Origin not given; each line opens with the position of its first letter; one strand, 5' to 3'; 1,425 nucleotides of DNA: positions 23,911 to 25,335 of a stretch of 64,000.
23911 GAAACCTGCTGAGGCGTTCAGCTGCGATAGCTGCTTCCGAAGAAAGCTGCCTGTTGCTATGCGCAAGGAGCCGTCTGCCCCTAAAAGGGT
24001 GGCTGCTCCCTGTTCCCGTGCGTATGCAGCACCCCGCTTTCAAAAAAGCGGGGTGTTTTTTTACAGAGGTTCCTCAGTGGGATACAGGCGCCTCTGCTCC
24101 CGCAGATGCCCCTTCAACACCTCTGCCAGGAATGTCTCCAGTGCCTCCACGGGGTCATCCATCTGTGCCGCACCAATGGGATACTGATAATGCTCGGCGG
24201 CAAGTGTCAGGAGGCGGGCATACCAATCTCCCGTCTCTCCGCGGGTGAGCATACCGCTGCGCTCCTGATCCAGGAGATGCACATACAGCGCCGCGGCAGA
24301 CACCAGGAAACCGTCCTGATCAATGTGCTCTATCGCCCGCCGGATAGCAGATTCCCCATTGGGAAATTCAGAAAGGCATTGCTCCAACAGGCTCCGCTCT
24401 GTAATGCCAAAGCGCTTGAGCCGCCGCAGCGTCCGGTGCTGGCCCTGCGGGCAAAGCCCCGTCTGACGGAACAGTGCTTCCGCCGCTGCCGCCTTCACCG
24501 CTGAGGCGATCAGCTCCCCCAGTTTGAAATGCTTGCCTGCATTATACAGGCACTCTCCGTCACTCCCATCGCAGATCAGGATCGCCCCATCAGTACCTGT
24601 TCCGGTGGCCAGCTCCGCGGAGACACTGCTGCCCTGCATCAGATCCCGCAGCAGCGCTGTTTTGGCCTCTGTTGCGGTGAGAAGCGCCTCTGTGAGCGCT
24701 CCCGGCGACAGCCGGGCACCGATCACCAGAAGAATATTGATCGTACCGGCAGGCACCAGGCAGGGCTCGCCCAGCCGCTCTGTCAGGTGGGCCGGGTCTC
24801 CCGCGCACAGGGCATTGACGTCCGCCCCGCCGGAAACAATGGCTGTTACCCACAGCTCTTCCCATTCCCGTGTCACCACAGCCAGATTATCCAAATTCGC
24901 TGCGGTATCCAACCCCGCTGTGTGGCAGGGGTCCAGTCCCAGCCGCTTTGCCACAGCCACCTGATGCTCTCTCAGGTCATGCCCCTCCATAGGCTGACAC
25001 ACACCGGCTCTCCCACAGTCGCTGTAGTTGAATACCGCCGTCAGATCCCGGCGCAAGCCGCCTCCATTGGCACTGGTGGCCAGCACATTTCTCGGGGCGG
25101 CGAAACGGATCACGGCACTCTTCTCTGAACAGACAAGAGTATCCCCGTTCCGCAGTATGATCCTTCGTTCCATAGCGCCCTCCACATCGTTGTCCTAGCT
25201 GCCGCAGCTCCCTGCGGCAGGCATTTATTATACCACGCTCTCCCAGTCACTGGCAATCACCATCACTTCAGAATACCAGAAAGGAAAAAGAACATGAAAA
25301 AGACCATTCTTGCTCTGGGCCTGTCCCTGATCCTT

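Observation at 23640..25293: Cobalamin riboswitch aimed across an oppositely oriented gene toward btuFCD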

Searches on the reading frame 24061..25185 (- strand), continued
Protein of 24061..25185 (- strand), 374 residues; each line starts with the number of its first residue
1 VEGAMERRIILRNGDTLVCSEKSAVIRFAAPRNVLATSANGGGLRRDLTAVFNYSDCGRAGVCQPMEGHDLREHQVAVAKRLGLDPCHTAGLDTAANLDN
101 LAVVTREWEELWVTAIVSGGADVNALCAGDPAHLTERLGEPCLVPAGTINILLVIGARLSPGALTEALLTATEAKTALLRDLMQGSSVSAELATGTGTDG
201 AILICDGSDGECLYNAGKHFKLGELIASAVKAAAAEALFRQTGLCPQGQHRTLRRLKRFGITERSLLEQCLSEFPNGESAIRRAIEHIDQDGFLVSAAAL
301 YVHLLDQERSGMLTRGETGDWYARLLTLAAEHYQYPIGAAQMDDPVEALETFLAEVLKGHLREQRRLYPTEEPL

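Call 53: search_protein_families(library=ncbifam, proteins=[window:24064-25173:-])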
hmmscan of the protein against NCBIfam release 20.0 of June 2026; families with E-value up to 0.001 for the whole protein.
window:24064-25173:- (370 aa): 1 family
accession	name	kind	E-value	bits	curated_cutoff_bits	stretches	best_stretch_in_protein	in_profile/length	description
NF038002.1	bifunc_CbiS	equivalog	1.1e-15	57.9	250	1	20-231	3-189/335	bifunctional adenosylcobinamide hydrolase/alpha-ribazole phosphatase CbiS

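Call 71: search_solved_structures(query=window:24064-25173:-, max_evalue=0.01)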
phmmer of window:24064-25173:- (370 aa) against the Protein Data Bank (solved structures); distinct sequences matched with E-value up to 0.01: 0.

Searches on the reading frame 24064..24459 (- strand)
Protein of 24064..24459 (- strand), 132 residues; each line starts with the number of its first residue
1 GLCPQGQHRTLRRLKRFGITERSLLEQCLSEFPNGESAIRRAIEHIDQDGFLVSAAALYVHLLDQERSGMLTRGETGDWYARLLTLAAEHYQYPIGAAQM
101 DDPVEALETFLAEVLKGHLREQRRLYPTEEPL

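Call 70: search_protein_families(library=pfam, proteins=[window:24064-24459:-], max_evalue=10)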
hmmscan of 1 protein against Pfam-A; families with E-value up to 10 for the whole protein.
seq(132 aa): 1 family
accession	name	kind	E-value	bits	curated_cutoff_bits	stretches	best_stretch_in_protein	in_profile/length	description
PF19956.5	EAD2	-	0.066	13.9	23.8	1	23-55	44-75/81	Effector-associated domain 2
